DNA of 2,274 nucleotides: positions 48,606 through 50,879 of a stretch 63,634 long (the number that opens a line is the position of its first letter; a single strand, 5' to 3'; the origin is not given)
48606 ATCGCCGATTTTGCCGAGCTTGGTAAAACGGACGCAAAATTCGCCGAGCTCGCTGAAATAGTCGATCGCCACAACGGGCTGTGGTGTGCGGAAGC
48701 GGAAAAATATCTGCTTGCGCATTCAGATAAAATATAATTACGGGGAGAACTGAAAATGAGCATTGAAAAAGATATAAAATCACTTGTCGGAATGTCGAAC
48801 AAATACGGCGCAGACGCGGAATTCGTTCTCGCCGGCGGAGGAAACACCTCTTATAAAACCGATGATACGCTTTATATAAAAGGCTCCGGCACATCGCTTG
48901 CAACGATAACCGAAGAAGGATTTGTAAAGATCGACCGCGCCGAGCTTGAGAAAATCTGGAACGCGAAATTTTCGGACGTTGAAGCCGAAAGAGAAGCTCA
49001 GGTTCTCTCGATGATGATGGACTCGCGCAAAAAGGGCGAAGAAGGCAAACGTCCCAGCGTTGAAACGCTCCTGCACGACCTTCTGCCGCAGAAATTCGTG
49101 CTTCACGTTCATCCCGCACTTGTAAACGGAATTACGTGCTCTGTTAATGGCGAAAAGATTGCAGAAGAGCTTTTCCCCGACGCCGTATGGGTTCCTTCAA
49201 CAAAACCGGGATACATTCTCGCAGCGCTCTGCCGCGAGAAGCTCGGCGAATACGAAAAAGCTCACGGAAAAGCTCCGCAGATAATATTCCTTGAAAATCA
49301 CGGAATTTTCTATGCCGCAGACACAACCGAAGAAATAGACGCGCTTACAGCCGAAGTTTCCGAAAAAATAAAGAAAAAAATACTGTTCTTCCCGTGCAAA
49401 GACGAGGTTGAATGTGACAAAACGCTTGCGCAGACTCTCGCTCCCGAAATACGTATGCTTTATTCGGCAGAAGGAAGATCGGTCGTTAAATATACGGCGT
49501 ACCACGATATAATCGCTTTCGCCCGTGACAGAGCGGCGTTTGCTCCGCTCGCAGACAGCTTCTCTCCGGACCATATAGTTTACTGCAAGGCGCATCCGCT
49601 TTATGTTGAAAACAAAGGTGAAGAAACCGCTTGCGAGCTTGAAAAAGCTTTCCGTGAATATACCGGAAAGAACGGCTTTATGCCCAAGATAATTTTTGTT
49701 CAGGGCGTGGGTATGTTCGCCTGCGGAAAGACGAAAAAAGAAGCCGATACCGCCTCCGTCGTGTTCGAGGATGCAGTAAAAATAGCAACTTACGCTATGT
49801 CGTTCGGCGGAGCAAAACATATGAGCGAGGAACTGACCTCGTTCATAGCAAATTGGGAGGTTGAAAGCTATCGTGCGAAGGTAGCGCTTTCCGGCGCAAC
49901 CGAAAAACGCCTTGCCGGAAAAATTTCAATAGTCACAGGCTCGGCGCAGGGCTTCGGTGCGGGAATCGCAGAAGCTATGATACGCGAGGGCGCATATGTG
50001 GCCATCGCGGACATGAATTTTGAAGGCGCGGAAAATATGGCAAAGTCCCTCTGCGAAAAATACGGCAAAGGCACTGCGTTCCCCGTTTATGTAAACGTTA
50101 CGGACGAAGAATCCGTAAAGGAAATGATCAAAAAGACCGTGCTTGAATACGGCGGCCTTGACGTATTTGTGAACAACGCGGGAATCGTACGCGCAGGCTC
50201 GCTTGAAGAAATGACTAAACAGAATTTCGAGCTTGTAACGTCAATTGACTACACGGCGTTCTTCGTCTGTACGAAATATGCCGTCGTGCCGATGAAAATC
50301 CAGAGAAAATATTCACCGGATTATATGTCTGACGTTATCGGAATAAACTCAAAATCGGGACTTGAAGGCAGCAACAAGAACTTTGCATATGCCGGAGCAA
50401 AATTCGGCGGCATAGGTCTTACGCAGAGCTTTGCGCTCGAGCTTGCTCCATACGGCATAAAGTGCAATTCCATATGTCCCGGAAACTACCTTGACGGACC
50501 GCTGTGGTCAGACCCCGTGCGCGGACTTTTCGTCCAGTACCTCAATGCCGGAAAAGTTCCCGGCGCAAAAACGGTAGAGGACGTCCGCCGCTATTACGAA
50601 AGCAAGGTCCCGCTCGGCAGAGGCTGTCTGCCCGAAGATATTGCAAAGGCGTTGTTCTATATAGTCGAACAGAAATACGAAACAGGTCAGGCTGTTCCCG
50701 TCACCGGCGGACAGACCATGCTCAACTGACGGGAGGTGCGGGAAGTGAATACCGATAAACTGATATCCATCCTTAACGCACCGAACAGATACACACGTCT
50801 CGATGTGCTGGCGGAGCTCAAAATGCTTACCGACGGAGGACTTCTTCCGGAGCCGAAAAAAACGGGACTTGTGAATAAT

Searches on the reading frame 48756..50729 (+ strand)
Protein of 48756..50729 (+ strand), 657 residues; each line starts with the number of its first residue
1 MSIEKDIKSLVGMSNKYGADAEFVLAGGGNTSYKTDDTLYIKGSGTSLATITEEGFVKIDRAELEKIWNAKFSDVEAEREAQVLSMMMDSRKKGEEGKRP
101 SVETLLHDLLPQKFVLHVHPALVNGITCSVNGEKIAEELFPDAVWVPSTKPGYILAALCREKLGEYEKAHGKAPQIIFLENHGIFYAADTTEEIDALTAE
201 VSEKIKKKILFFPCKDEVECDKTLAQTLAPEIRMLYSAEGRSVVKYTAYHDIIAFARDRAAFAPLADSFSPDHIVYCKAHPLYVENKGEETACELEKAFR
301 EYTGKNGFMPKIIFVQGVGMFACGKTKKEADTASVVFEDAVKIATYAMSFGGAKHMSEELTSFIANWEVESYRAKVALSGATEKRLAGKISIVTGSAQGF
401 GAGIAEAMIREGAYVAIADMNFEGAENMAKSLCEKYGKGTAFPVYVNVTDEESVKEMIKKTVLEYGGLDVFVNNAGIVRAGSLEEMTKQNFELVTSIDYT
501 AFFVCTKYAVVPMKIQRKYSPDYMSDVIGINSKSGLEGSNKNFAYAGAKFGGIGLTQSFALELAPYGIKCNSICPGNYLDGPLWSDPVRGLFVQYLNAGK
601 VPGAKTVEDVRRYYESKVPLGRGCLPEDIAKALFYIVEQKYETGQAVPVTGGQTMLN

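Call 78: search_protein_families(library=ncbifam, max_evalue=0.00001, proteins=[window:48756-50729:+])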
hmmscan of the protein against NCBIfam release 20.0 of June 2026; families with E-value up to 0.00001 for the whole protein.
window:48756-50729:+ (657 aa): 199 families (the best 25 are shown)
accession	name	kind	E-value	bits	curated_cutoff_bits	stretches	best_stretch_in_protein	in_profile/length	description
TIGR02632.1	RhaD_aldol-ADH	equivalog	1e-94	318.3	567.75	1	9-653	3-670/676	bifunctional rhamnulose-1-phosphate aldolase/short-chain dehydrogenase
NF006190.0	PRK08324.1-4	equivalog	1.1e-90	304.8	1014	1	5-653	16-683/689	bifunctional aldolase/short-chain dehydrogenase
NF006189.0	PRK08324.1-3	equivalog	1.1e-82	278.5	634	1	8-653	26-695/701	bifunctional rhamnulose-1-phosphate aldolase/short-chain dehydrogenase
NF006195.0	PRK08324.2-3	equivalog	1.5e-76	258.1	931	1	3-653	21-672/678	bifunctional aldolase/short-chain dehydrogenase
NF006196.0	PRK08324.2-4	equivalog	3.2e-71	240.6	831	1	4-588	14-597/657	bifunctional aldolase/short-chain dehydrogenase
NF006191.0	PRK08324.1-5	equivalog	6.8e-71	239.6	1240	1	9-654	30-701/706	bifunctional aldolase/short-chain dehydrogenase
NF006188.0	PRK08324.1-1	equivalog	1.1e-69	235.4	1152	1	3-652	3-672/679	bifunctional aldolase/short-chain dehydrogenase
NF006194.0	PRK08324.2-2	equivalog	2e-66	225.1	686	1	6-653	23-697/703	bifunctional aldolase/short-chain dehydrogenase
NF009050.0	PRK12384.1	equivalog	4.2e-66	223.2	307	1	389-655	3-258/259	sorbitol-6-phosphate dehydrogenase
NF006192.0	PRK08324.1-6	equivalog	1.7e-56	192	639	1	17-652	36-678/685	bifunctional aldolase/short-chain dehydrogenase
NF004198.0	PRK05653.1-3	equivalog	5.2e-48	163.7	296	1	384-577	3-188/248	3-oxoacyl-ACP reductase FabG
NF009093.0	PRK12429.1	subfamily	7.6e-47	159.8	258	1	385-655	2-258/259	3-hydroxybutyrate dehydrogenase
NF005559.1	PRK07231.1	subfamily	2.7e-45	154.8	215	1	385-654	1-248/249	glucose 1-dehydrogenase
NF053702.1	TrHdxCHCADhChcB1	equivalog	7.1e-44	150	400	1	385-591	1-200/250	trans-4-hydroxycyclohexanecarboxylate dehydrogenase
NF006193.0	PRK08324.2-1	subfamily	6.2e-42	143.6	1213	2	309-573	381-631/705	bifunctional aldolase/short-chain dehydrogenase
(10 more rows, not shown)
